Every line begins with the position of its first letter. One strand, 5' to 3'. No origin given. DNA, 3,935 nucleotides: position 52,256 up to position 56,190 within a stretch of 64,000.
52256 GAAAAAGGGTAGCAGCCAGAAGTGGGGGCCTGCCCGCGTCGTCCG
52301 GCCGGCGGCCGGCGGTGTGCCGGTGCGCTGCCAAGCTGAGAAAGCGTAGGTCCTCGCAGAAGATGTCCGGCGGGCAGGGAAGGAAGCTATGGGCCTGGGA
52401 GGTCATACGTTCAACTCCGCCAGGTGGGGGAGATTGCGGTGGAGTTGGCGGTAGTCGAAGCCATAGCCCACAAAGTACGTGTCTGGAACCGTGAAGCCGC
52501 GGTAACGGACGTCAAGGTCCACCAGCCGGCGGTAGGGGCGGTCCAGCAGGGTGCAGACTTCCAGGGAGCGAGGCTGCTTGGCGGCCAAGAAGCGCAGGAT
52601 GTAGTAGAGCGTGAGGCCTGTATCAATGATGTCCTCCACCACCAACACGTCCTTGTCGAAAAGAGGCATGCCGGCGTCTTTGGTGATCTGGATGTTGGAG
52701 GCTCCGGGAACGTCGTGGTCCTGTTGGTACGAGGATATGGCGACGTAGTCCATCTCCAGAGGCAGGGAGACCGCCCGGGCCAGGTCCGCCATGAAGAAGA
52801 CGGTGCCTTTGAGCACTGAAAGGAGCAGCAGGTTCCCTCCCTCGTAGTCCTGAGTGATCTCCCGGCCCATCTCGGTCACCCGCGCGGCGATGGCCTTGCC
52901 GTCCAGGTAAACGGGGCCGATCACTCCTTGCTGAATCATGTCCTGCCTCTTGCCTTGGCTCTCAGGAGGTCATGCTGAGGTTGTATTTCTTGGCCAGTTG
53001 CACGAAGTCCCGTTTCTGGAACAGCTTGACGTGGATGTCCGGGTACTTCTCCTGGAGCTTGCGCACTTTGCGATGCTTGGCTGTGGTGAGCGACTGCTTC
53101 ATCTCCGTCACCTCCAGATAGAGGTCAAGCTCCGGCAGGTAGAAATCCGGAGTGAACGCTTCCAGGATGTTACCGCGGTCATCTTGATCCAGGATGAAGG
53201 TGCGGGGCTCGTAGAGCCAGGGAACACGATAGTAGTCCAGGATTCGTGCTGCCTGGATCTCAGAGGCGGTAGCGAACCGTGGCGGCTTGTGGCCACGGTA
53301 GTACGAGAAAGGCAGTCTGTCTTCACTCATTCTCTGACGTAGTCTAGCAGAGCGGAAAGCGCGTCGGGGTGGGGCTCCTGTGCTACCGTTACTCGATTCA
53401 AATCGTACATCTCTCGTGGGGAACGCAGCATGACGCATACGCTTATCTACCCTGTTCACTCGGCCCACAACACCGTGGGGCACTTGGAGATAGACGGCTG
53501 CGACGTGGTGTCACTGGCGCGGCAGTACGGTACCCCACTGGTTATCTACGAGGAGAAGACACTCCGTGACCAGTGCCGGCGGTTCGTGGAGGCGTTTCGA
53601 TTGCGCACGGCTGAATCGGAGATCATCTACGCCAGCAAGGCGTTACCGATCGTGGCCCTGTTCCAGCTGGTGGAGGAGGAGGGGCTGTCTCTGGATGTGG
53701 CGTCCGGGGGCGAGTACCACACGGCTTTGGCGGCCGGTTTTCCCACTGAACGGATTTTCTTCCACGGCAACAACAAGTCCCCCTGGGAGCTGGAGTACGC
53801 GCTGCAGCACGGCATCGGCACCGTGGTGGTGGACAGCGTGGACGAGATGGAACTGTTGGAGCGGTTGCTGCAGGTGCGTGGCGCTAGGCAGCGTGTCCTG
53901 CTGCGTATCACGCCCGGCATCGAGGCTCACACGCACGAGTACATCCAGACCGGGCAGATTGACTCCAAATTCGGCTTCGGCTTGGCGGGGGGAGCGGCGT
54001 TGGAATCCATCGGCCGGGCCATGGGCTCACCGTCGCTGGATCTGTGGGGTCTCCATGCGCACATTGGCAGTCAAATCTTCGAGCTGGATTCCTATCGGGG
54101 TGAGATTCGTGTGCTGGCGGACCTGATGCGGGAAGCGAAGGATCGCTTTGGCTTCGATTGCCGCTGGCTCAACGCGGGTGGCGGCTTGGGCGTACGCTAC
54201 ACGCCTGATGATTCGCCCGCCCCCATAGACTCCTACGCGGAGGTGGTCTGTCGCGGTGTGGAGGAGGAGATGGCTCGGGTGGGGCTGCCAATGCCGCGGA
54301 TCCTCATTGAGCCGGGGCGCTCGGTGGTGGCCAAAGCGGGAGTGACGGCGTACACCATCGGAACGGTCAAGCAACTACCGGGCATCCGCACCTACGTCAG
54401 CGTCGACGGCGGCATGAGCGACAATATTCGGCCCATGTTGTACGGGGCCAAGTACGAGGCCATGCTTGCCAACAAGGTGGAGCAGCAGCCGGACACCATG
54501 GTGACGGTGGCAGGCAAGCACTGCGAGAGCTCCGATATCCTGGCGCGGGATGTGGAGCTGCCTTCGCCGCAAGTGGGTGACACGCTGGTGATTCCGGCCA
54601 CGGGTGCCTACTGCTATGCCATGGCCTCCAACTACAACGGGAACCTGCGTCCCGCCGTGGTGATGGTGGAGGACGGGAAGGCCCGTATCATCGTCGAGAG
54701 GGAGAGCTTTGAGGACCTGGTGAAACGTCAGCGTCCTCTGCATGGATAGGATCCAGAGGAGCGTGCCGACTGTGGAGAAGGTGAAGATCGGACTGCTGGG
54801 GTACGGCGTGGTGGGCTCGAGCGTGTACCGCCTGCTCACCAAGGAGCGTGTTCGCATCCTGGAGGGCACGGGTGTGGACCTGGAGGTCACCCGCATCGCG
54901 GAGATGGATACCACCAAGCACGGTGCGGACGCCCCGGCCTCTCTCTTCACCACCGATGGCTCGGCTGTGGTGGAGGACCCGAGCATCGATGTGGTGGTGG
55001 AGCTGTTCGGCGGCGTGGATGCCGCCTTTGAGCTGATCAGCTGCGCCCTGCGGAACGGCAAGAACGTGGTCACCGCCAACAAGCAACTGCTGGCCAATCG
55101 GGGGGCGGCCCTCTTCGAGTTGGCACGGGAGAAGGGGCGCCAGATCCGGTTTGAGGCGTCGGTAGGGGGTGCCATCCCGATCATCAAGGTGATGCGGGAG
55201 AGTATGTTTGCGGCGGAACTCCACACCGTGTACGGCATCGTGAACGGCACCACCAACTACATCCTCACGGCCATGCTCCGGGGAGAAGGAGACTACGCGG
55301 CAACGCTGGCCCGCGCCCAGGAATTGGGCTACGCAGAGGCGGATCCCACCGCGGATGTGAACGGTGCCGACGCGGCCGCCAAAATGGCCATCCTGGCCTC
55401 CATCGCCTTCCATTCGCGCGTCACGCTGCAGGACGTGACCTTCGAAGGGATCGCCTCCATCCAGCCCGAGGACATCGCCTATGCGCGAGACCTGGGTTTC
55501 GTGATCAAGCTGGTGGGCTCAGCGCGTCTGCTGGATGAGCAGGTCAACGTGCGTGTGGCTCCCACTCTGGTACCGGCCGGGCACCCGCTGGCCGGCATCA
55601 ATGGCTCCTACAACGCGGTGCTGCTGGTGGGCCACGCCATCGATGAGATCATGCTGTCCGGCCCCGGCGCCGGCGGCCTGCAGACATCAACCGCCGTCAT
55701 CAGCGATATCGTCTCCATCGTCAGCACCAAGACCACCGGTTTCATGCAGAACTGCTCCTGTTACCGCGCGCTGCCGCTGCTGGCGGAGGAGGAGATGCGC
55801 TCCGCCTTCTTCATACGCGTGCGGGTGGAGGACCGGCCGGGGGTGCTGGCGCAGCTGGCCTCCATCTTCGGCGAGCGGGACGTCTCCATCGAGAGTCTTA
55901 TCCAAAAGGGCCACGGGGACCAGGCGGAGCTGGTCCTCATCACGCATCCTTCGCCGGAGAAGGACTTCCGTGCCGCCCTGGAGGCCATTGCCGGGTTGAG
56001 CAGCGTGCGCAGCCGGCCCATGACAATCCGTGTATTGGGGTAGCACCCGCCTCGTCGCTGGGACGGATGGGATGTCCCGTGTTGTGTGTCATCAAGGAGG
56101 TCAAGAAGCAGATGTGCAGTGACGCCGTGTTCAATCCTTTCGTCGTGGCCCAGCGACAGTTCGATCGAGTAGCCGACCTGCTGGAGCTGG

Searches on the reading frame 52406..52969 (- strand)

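Call 18: search_protein_families(library=pfam, proteins=[window:52406-52969:-], max_evalue=0.001)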
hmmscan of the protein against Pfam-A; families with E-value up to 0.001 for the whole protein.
window:52406-52969:- (188 aa): 1 family
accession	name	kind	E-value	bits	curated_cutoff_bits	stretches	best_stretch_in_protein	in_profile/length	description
PF00156.33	Pribosyltran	-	4.4e-22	78.5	26.3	1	21-173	5-157/158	Phosphoribosyl transferase domain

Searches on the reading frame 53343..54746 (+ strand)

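Call 18: search_protein_families(library=pfam, proteins=[window:53343-54746:+], max_evalue=0.001)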
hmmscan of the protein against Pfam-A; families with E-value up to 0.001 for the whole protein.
window:53343-54746:+ (468 aa): 2 families
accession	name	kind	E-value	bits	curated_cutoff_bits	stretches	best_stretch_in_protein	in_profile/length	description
PF02784.22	Orn_Arg_deC_N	-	1e-60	205.6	23.4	1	73-330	3-247/247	Pyridoxal-dependent decarboxylase, pyridoxal binding domain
PF00278.28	Orn_DAP_Arg_deC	-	4.8e-18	65.7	23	1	296-421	5-95/95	Pyridoxal-dependent decarboxylase, C-terminal sheet domain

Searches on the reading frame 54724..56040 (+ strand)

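Call 18: search_protein_families(library=pfam, proteins=[window:54724-56040:+], max_evalue=0.001)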
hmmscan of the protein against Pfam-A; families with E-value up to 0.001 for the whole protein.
window:54724-56040:+ (439 aa): 4 families
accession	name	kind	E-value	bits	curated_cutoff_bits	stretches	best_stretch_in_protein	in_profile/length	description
PF00742.24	Homoserine_dh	-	2.3e-60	203.8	22.9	1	152-330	1-173/173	Homoserine dehydrogenase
PF03447.22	NAD_binding_3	-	2.1e-19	70.8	24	1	26-144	1-116/116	Homoserine dehydrogenase, NAD binding domain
PF01842.31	ACT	-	9.6e-14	51.3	27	1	364-423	3-62/66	ACT domain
PF22629.2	ACT_AHAS_ss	-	1.5e-05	25.5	27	1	364-428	1-65/67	AHAS small subunit-like ACT domain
